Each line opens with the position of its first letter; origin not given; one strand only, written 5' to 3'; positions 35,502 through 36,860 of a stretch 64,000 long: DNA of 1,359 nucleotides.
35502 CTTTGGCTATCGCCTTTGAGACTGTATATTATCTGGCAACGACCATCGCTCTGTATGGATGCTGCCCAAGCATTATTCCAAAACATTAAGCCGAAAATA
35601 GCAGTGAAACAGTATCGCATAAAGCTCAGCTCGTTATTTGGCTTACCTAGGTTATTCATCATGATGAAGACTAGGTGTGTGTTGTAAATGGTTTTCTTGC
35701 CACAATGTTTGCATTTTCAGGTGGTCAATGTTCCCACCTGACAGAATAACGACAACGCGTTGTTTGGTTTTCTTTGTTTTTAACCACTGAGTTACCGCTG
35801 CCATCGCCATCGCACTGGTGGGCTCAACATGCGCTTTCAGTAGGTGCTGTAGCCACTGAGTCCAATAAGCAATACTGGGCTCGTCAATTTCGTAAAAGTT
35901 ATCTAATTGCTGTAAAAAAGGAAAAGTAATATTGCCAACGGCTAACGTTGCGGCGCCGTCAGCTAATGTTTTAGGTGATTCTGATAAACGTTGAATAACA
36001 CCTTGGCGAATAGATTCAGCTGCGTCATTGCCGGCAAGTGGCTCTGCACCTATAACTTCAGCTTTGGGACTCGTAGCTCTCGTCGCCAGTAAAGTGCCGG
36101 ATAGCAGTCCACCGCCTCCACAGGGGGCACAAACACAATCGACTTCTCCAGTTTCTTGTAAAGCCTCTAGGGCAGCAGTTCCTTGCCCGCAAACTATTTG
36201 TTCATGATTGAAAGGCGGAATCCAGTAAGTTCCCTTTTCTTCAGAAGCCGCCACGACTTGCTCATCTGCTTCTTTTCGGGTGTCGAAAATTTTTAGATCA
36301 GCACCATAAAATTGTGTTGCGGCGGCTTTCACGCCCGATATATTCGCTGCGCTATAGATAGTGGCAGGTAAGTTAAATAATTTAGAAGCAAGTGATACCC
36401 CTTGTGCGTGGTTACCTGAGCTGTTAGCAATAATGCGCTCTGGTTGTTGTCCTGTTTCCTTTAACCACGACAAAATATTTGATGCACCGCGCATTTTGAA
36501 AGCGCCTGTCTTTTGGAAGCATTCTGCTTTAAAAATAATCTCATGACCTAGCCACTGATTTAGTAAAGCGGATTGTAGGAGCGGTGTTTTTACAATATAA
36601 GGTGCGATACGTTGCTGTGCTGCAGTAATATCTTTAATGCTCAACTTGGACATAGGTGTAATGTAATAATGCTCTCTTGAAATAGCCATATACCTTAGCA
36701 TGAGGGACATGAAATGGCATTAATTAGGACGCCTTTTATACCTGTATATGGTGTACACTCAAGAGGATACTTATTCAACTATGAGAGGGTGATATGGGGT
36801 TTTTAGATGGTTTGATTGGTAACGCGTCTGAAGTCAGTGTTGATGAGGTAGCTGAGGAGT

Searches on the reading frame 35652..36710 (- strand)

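Call 6: search_protein_families(library=pfam, proteins=[window:35652-36710:-], max_evalue=0.01)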
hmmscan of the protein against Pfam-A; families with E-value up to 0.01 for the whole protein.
window:35652-36710:- (352 aa): 1 family
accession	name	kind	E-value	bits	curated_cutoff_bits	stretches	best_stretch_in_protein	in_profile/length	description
PF00291.31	PALP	-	5e-63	213.6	35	1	36-325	2-295/295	Pyridoxal-phosphate dependent enzyme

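Call 7: search_protein_families(library=ncbifam, proteins=[window:35652-36710:-], max_evalue=0.01)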
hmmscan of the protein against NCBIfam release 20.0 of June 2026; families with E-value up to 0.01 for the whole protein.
window:35652-36710:- (352 aa): 34 families (the best 25 are shown)
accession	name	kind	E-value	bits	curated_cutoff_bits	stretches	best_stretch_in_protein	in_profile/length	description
NF005147.0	PRK06608.1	equivalog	8.8e-150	498.2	380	1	22-349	5-332/339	serine/threonine dehydratase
NF005454.0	PRK07048.1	equivalog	5.7e-89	298.5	452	1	22-338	6-321/324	threo-3-hydroxy-L-aspartate ammonia-lyase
NF045641.2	BHydaspDhtseBhcB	equivalog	9.4e-66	222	550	1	25-331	4-308/312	beta-hydroxyaspartate dehydratase BhcB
TIGR01127.1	ilvA_1Cterm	equivalog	1.8e-64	218.1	378.75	1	42-337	1-295/380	threonine ammonia-lyase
NF005292.0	PRK06815.1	equivalog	3e-63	213.8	371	1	25-334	5-314/320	threonine/serine dehydratase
NF005600.0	PRK07334.1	equivalog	1.1e-60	205.3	496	1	21-333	8-317/408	threonine ammonia-lyase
NF005680.0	PRK07476.1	equivalog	3.7e-59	200.3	413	1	20-339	2-322/326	hydroxyectoine utilization dehydratase EutB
NF006389.0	PRK08638.1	equivalog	1.5e-58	198.3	453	1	17-334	3-321/333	bifunctional threonine ammonia-lyase/L-serine ammonia-lyase TdcB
NF006390.0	PRK08639.1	equivalog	2.6e-55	188.1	421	1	21-337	5-324/418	threonine ammonia-lyase IlvA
TIGR01124.1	ilvA_2Cterm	equivalog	6.1e-49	166.9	411.3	1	38-332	14-310/499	threonine ammonia-lyase, biosynthetic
NF006094.0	PRK08246.1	subfamily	8e-49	166.7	331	1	24-332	6-308/310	serine/threonine dehydratase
TIGR02991.1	ectoine_eutB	equivalog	2.3e-48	164.8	413.35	1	24-330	2-308/317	hydroxyectoine utilization dehydratase EutB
TIGR02079.1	THD1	equivalog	4.5e-48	164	440.55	1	26-336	1-315/410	threonine ammonia-lyase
NF006674.0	PRK09224.1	subfamily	9.9e-48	163.1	577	1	37-333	21-319/508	threonine ammonia-lyase IlvA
NF004771.0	PRK06110.1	equivalog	3.1e-41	141.5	317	1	24-336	4-315/323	threonine dehydratase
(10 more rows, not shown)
